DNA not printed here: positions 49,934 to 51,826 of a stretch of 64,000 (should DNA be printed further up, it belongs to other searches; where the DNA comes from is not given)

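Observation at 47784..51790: Four-gene block on the integrated element: PD-(D/E)xK nuclease, Vsr, Dcm and a MORC-like GHKL ATPase fused to a TIGR02391-like domain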

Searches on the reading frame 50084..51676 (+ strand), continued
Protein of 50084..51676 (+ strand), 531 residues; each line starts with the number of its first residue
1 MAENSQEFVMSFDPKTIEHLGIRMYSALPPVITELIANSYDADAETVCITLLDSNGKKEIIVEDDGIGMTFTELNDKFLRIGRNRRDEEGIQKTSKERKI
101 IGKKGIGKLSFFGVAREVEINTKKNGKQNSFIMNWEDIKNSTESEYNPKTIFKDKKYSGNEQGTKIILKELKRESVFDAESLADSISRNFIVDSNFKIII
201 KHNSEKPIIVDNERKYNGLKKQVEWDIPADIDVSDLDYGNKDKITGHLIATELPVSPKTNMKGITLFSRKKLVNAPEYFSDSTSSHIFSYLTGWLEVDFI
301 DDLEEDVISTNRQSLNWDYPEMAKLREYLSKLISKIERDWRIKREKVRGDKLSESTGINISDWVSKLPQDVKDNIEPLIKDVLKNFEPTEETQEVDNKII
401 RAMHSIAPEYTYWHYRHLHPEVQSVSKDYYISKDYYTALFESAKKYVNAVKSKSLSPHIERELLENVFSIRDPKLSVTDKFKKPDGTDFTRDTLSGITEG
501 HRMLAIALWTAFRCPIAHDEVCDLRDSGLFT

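Call 37: search_solved_structures(query=A1, max_evalue=1, show_alignments=1)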
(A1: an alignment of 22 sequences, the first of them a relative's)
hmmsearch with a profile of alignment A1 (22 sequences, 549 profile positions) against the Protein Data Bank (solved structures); distinct sequences matched with E-value up to 1: 147 (the best 60 are shown).
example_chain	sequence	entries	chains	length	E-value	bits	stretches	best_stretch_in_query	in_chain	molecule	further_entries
2ior_A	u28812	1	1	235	4.5e-08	35.3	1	22-176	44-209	Chaperone protein htpG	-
7c04_A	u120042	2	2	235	2e-07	33.2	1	21-121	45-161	Heat shock protein 75 kDa, mitochondrial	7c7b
5f3k_A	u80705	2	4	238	2.1e-07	33.1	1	21-121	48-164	Heat shock protein 75 kDa, mitochondrial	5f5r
1y4s_A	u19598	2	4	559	4.6e-07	32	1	22-182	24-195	Chaperone protein htpG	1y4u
2iop_A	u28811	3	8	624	7e-07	31.4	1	22-177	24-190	Chaperone protein htpG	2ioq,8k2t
7u8u_A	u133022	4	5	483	7.4e-07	31.3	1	21-121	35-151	Heat shock protein 75 kDa, mitochondrial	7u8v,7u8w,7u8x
3ied_A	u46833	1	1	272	7.8e-07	31.2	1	40-166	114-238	Heat shock protein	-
5hph_A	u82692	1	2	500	8.1e-07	31.2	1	21-121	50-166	Heat shock protein 75 kDa, mitochondrial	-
4z1f_A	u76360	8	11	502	8.1e-07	31.2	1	21-121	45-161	Heat shock protein 75 kDa, mitochondrial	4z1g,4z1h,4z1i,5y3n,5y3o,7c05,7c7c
7ulk_A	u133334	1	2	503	8.2e-07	31.2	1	21-121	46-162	Heat shock protein 75 kDa, mitochondrial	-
7kck_A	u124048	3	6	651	1.2e-06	30.6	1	21-121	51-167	Heat shock protein 75 kDa, mitochondrial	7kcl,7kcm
6xg6_A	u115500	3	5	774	1.7e-06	30.1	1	21-121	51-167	Heat shock protein 75 kDa, mitochondrial, Fibronectin binding protein fusion | Heat shock protein 75 kDa, mitochondrial, SpyCatcher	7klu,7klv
7klu_B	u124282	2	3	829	1.9e-06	29.9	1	21-121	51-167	Heat shock protein 75 kDa, mitochondrial, SpyTag, Succinate dehydrogenase [ubiquinone] iro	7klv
7u4c_A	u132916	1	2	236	3.3e-06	29.2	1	22-133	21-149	Chaperone protein HtpG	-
3h80_A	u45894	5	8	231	1.8e-05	26.7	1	43-127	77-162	Heat shock protein 83-1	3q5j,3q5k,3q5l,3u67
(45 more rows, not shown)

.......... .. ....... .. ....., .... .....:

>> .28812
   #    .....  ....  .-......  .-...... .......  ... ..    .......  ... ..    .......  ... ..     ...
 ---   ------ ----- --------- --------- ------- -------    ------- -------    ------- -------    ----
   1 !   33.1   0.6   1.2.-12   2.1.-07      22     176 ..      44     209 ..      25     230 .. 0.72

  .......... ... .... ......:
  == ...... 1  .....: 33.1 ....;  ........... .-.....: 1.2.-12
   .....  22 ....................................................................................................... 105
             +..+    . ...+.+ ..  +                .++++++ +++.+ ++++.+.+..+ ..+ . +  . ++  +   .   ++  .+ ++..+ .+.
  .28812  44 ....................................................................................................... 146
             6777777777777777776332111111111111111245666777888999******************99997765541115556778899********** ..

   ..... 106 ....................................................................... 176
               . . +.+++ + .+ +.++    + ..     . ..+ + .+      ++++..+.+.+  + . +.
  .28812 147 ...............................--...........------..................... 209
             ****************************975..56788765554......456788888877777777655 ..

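Call 40: search_protein_families(library=pfam, proteins=[L074:9980-11845:+, L054:6593-8938:+, L032:7389-8486:+, P0001, L063:1786-3693:+], max_evalue=0.1)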
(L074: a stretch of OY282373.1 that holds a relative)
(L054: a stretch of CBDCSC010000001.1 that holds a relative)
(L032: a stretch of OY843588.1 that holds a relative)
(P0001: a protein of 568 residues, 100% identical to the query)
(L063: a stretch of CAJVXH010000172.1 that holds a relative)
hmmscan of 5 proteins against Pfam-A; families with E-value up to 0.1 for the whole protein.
L074:9980-11845:+ (622 aa): 4 families
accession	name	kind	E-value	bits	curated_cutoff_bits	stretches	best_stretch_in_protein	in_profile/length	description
PF13589.12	HATPase_c_3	-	2.1e-26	93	25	1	27-160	4-137/137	Histidine kinase-, DNA gyrase B-, and HSP90-like ATPase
PF02518.31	HATPase_c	-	7.2e-07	30.1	26.4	1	29-98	9-84/111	Histidine kinase-, DNA gyrase B-, and HSP90-like ATPase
PF14082.12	SduA_C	-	0.001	19.7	27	1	463-531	6-58/159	Shedu protein SduA, C-terminal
PF13588.12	HSDR_N_2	-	0.033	14.7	25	1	484-547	15-79/110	Type I restriction enzyme R protein N terminus (HSDR_N)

L054:6593-8938:+ (782 aa): 2 families
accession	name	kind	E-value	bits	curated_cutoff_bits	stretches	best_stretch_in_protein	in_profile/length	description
PF13589.12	HATPase_c_3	-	0.00062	20.2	25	1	65-207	4-95/137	Histidine kinase-, DNA gyrase B-, and HSP90-like ATPase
PF09070.16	PFU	-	0.019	15.6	26.2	0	507-551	33-76/113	PFU (PLAA family ubiquitin binding)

L032:7389-8486:+ (366 aa): 2 families
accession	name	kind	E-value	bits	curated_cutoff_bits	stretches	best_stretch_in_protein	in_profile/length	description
PF09554.16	RE_HaeII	-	1.1e-130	436.3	25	1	21-355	2-338/338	HaeII restriction endonuclease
PF25134.1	DUF7821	-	0.019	15.2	23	1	138-211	93-170/177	Domain of unknown function (DUF7821)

P0001 (568 aa): 3 families
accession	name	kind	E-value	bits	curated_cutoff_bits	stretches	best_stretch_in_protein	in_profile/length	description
PF13589.12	HATPase_c_3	-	4.6e-24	85.4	25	1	29-150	4-120/137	Histidine kinase-, DNA gyrase B-, and HSP90-like ATPase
PF09509.15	Hypoth_Ymh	-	1e-11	45.2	25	1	416-549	1-119/119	Protein of unknown function (Hypoth_ymh)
PF02518.31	HATPase_c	-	0.00012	22.9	26.4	1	31-87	9-69/111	Histidine kinase-, DNA gyrase B-, and HSP90-like ATPase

L063:1786-3693:+ (636 aa): 3 families
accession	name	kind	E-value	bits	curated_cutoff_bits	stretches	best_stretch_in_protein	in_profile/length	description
PF09509.15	Hypoth_Ymh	-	2.4e-24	85.9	25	1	488-615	1-119/119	Protein of unknown function (Hypoth_ymh)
PF13589.12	HATPase_c_3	-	1.5e-21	77.3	25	1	106-242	3-137/137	Histidine kinase-, DNA gyrase B-, and HSP90-like ATPase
PF02518.31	HATPase_c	-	1.4e-06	29.2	26.4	1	109-158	9-56/111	Histidine kinase-, DNA gyrase B-, and HSP90-like ATPase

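Call 41: search_protein_families(library=ncbifam, proteins=[L074:9980-11845:+, L054:6593-8938:+, L032:7389-8486:+, P0001], max_evalue=0.01)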
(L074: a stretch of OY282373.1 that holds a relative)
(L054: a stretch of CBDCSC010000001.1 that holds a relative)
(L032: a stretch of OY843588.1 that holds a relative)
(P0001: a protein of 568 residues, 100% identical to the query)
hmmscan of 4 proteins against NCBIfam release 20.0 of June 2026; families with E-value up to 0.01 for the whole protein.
L074:9980-11845:+ (622 aa): 12 families
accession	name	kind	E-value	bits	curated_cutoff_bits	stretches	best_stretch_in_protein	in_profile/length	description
NF050001.1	restrict_BbrUII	equivalog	7.8e-98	328.7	550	1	7-619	2-654/659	BbrUII/HgiDII family restriction enzyme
NF010683.0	PRK14083.1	equivalog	2.3e-13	49.5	455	1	41-237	52-238/604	HSP90 family protein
NF003555.1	PRK05218.1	equivalog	3.2e-11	42.4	371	1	40-189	54-197/614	molecular chaperone HtpG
TIGR00585.2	mutl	equivalog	1.5e-09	37.3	180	1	29-74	24-69/555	DNA mismatch repair endonuclease MutL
NF047352.1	P_loop_sacsin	domain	2.4e-09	37.5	50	1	29-117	3-79/80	sacsin N-terminal ATP-binding-like domain-containing protein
NF000952.0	PRK00095.2-2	subfamily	7e-08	31.4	840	1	29-131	26-123/623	DNA mismatch repair endonuclease MutL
NF000953.0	PRK00095.2-4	equivalog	1.6e-07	30.6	693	1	29-74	26-71/611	DNA mismatch repair endonuclease MutL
NF000949.0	PRK00095.1-2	equivalog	4.8e-07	29.2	750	1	29-73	30-74/634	DNA mismatch repair endonuclease MutL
NF000950.0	PRK00095.1-3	equivalog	7.7e-07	27.9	756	1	29-76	27-74/641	DNA mismatch repair endonuclease MutL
NF000951.0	PRK00095.2-1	equivalog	1.6e-05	23.8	391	1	26-128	25-122/559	DNA mismatch repair endonuclease MutL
NF000948.0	PRK00095.1-1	equivalog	0.00039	19.5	701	1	29-71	26-68/625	DNA mismatch repair endonuclease MutL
TIGR02916.1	PEP_his_kin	equivalog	0.0026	16.4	300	1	25-73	579-630/679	XrtA/PEP-CTERM system histidine kinase PrsK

L054:6593-8938:+ (782 aa): 0 families

L032:7389-8486:+ (366 aa): 0 families

P0001 (568 aa): 14 families
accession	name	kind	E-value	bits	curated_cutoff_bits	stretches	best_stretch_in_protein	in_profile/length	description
NF050001.1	restrict_BbrUII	equivalog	2.1e-74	251.3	550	1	8-390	1-405/659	BbrUII/HgiDII family restriction enzyme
TIGR02391.1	hypoth_ymh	hypoth_equivalog_domain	2.4e-12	47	39.45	1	418-550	1-124/125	TIGR02391 family protein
NF003555.1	PRK05218.1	equivalog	8.4e-12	44.4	371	1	38-190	50-194/614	molecular chaperone HtpG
NF010683.0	PRK14083.1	equivalog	2.5e-11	42.8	455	1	46-203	55-200/604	HSP90 family protein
NF000952.0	PRK00095.2-2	subfamily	2.3e-07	29.7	840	1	31-136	26-125/623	DNA mismatch repair endonuclease MutL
TIGR00585.2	mutl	equivalog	4.1e-07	29.3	180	1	31-79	24-71/555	DNA mismatch repair endonuclease MutL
NF047352.1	P_loop_sacsin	domain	1e-06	29.1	50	1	31-120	3-79/80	sacsin N-terminal ATP-binding-like domain-containing protein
NF000953.0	PRK00095.2-4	equivalog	2e-05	23.7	693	1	31-130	26-119/611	DNA mismatch repair endonuclease MutL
NF041932.1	MzaB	equivalog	7.8e-05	21.2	850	1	31-131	15-109/480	MZA anti-phage system associated ATPase MzaB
NF000949.0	PRK00095.1-2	equivalog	0.00015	20.9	750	1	31-75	30-73/634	DNA mismatch repair endonuclease MutL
NF000951.0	PRK00095.2-1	equivalog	0.00025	19.8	391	1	28-81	25-76/559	DNA mismatch repair endonuclease MutL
NF000954.0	PRK00095.2-5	equivalog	0.00072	18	937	1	31-73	30-71/588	DNA mismatch repair endonuclease MutL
NF040750.1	tetrathio_HK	equivalog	0.0011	17.5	750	1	28-85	457-514/555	tetrathionate respiration histidine kinase TtrS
NF000950.0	PRK00095.1-3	equivalog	0.0036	15.8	756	1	31-80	27-75/641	DNA mismatch repair endonuclease MutL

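Call 48: predict_structure(alignment_id=A1)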
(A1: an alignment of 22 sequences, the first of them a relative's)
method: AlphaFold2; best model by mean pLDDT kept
length: 568 residues; sequences in the alignment: 22
mean_pLDDT: 79.4   pTM: 0.62
mean pLDDT of the five models: 79.4, 78.2, 76.4, 76.0, 72.8
residues with pLDDT >= 90: 114; 70-90: 335; 50-70: 77; < 50: 42
segments of 3 or more residues with pLDDT < 50: 1-3, 86-88, 102-107, 282-284, 308-313, 514-521, 558-568
pLDDT, mean of each block of 10 residues (from residue 1): 65 67 65 84 90 85 91 83 55 66 53 87 92 88 86 87 90 77 85 85 88 86 92 82 89 83 74 59 70 81 55 64 87 90 91 90 85 89 86 86 82 74 89 86 89 84 86 83 82 85 84 50 62 84 89 67 33
secondary structure, 60 per line:
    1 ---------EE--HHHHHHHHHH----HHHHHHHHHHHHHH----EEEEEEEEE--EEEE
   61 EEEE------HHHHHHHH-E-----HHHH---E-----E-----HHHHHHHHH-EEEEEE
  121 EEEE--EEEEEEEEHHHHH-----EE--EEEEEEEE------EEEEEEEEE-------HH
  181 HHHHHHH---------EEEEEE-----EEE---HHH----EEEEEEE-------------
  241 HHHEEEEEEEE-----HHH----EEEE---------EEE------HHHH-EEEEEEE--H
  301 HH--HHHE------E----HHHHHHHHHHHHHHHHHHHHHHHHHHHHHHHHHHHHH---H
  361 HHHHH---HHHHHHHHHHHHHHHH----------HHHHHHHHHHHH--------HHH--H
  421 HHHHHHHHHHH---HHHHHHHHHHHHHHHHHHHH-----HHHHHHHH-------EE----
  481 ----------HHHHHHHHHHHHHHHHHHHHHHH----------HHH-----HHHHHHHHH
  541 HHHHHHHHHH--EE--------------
elements in order: H14-23 H28-41 E46-54 E57-64 H71-78 H86-89 H105-113 E115-124 E127-134 H135-139 E149-156 E163-171 H179-187 E197-202 E208-210 E221-227 E244-251 E264-267 E277-279 H286-289 E291-297 H320-356 H360-365 H369-384 H395-406 H420-431 H435-454 H460-467 H491-513 H532-550

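Call 54: fold_search(model_id=the predicted structure, library=pdb)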
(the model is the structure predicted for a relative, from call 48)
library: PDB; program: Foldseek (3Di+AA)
matches with E <= 10: 1275; with E <= 0.001: 598
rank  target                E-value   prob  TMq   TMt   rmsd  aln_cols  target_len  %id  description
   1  1y4s_A                1.8e-13  1.00  0.27  0.32  14.4       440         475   17  Conformation rearrangement of heat shock protein 90 upon ADP binding (released 2005-04-19)
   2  9a6t_B                8.2e-13  1.00  0.38  0.35   7.7       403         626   17  Integrative model of DNAK-HTPG by crosslinking MS and deep learning (released 2024-09-18)
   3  5uls_B                1.2e-12  1.00  0.38  0.35   8.6       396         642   16  Structure of GRP94 in the active conformation (released 2017-09-27)
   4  6xg6_B                2.2e-12  1.00  0.37  0.35  11.2       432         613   19  Full-length human mitochondrial Hsp90 (TRAP1) with ADP-BeF3 (released 2020-09-30)
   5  8h77_B                2.5e-12  1.00  0.40  0.37   8.2       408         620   14  Hsp90-AhR-p23-XAP2 complex (released 2023-01-04)
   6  4ivg                  2.6e-12  1.00  0.38  0.44   8.3       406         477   18  Crystal structure of mitochondrial Hsp90 (TRAP1) NTD-Middle domain dimer with AMPPNP (released 2014-01-22)
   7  7z37_AP1              3.8e-12  1.00  0.38  0.35   9.3       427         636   15  Structure of the RAF1-HSP90-CDC37 complex (RHC-II) (released 2022-09-14)
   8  9kqn_B                4.1e-12  1.00  0.38  0.34   8.5       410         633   15  Hsp90-Cdc37-PINK1 complex (released 2025-10-15)
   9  8eob_A                4.5e-12  1.00  0.39  0.36   8.2       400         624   14  Cryo-EM structure of human HSP90B in the closed state (released 2023-01-25)
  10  8h77_A                4.5e-12  1.00  0.38  0.34   7.7       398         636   14  Hsp90-AhR-p23-XAP2 complex (released 2023-01-04)
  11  7exp_A                4.5e-12  1.00  0.38  0.38  10.3       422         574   19  Crystal structure of zebrafish TRAP1 with AMPPNP and MitoQ (released 2022-01-05)
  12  4z1i_A                5.1e-12  1.00  0.37  0.54   7.8       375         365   19  Crystal structure of human Trap1 with AMPPNP (released 2015-04-29)
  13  2iop_A                5.1e-12  1.00  0.25  0.23  17.4       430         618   17  Crystal Structure of Full-length HtpG, the Escherichia coli Hsp90, Bound to ADP (released 2006-11-21)
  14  7exp_B                5.4e-12  1.00  0.38  0.36   9.9       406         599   19  Crystal structure of zebrafish TRAP1 with AMPPNP and MitoQ (released 2022-01-05)
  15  2iop_B                5.7e-12  1.00  0.25  0.24  16.8       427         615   16  Crystal Structure of Full-length HtpG, the Escherichia coli Hsp90, Bound to ADP (released 2006-11-21)
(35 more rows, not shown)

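Call 55: find_encoding_contigs(protein=P0001, flank=3000, max_places=3)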
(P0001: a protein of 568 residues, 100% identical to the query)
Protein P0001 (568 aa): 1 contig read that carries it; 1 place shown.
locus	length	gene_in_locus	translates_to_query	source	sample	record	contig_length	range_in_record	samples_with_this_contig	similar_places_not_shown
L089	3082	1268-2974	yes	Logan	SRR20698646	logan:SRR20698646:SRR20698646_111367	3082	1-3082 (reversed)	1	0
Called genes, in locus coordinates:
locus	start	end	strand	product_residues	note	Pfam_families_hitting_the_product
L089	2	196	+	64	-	?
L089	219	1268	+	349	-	PF00145:DNA_methylase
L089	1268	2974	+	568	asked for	PF13589:HATPase_c_3, PF09509:Hypoth_Ymh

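Call 56: find_encoding_contigs(protein=P0002, flank=5000, max_places=3)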
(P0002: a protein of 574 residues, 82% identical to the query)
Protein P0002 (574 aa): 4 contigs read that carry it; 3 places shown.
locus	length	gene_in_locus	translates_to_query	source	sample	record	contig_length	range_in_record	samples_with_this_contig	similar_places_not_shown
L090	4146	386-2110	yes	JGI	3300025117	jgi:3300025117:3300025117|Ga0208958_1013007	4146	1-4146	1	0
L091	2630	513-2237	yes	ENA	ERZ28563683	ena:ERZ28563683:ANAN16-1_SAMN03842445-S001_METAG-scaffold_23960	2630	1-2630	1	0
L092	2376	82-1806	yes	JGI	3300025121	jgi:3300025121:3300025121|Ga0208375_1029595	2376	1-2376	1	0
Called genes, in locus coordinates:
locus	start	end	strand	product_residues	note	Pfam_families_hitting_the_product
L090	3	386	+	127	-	?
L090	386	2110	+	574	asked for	PF02518:HATPase_c (faint), PF13589:HATPase_c_3, PF09509:Hypoth_Ymh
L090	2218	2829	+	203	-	PF22600:MTPAP-like_central (weak), PF01909:NTP_transf_2, PF18765:Polbeta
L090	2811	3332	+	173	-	PF05168:HEPN (faint)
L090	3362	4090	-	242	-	PF00226:DnaJ (faint)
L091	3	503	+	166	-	?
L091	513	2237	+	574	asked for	PF02518:HATPase_c (faint), PF13589:HATPase_c_3, PF09509:Hypoth_Ymh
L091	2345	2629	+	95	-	?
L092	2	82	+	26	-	?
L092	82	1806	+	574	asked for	PF02518:HATPase_c (faint), PF13589:HATPase_c_3, PF09509:Hypoth_Ymh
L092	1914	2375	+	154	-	?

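Call 58: search_protein_families(library=phrogs, proteins=[P0001], max_evalue=0.01)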
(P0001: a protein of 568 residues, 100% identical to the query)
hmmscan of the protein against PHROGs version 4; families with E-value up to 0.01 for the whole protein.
P0001 (568 aa): 2 families
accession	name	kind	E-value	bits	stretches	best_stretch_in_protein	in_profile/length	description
phrog_6203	-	unknown function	1.2e-77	263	1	4-402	2-409/644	-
phrog_6297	-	unknown function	0.003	17.7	1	417-477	137-197/268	-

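Call 60: search_dna_similar(query=P0001, collection=plasmids, mode=protein, max_rows=15)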
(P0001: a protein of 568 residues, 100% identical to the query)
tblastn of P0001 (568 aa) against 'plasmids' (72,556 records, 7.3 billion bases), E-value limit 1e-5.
Records with a match: 31; places in all: 31; records where one place covers at least 80% of the query: 3.
Best place of each record, by identity: <60% 31.
By first word of the organism name: Burkholderia 6; Rhizobium 5; Neisseria 2; Campylobacter 2; Acinetobacter 1; Streptococcus 1; Halobaculum 1; Haloplanus 1; Rubrobacter 1; Deinococcus 1; and 10 more.
By predicted mobility (MOB-suite, as given by PLSDB): non-mobilizable 17; conjugative 12; mobilizable 2.
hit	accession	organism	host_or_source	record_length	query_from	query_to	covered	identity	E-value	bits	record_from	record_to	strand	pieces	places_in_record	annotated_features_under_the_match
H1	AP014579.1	Burkholderia sp. RPE67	Riptortus pedestris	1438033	7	554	96%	40.5%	1e-122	405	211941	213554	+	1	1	putative membrane protein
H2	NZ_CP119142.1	Neisseria gonorrhoeae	Homo sapiens,whole organism,synovial ...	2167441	10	557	96%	37.8%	5e-103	348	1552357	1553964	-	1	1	none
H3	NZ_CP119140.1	Neisseria gonorrhoeae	Homo sapiens,whole organism,blood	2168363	10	557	96%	37.8%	5e-103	348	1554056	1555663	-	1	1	none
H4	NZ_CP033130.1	Acinetobacter wuhouensis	Culture,Sewage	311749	10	368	63%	42.4%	2e-65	239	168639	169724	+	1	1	ATP-binding protein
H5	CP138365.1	Streptococcus agalactiae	Homo sapiens,cell culture,urine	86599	28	340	55%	37.7%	1e-47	186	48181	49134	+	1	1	ATP-binding protein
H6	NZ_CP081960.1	Halobaculum magnesiiphilum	cell culture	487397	3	382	67%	30.1%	1e-28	129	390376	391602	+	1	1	ATP-binding protein | DNA cytosine methyltransferase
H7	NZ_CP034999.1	Rhizobium acidisoli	Phaseolus vulgaris,root nodule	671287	6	379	66%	30.5%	1e-27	126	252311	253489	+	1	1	ATP-binding protein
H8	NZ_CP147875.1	Haloplanus sp. GX21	cell culture,marine solar saltern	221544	2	379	67%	29.8%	2e-27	125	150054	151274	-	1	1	ATP-binding protein | DNA cytosine methyltransferase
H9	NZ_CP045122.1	Rubrobacter marinus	single pure culture,marine sediment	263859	4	382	67%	29.3%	3e-32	140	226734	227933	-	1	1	ATP-binding protein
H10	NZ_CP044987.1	Deinococcus sp. AJ005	single cell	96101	5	382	67%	29.2%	5e-30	133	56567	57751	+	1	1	ATP-binding protein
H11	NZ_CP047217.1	Campylobacter coli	pig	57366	4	374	65%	28.5%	1e-16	92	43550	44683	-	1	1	ATP-binding protein | DNA cytosine methyltransferase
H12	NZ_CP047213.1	Campylobacter coli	pig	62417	4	374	65%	28.5%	1e-16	92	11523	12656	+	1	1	ATP-binding protein | DNA cytosine methyltransferase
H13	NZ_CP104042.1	Rhizobium sp. WSM4643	Pisum sativum,Cell culture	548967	1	346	61%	30.4%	7e-25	117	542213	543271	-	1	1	ATP-binding protein | DNA cytosine methyltransferase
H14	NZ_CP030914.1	Pseudomonas aeruginosa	Homo sapiens,sputum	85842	6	394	68%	26.7%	2e-24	116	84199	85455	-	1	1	ATP-binding protein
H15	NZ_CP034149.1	Pantoea agglomerans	whole organism,Poland, Warsaw area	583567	10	348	60%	28.9%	8e-31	135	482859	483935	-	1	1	ATP-binding protein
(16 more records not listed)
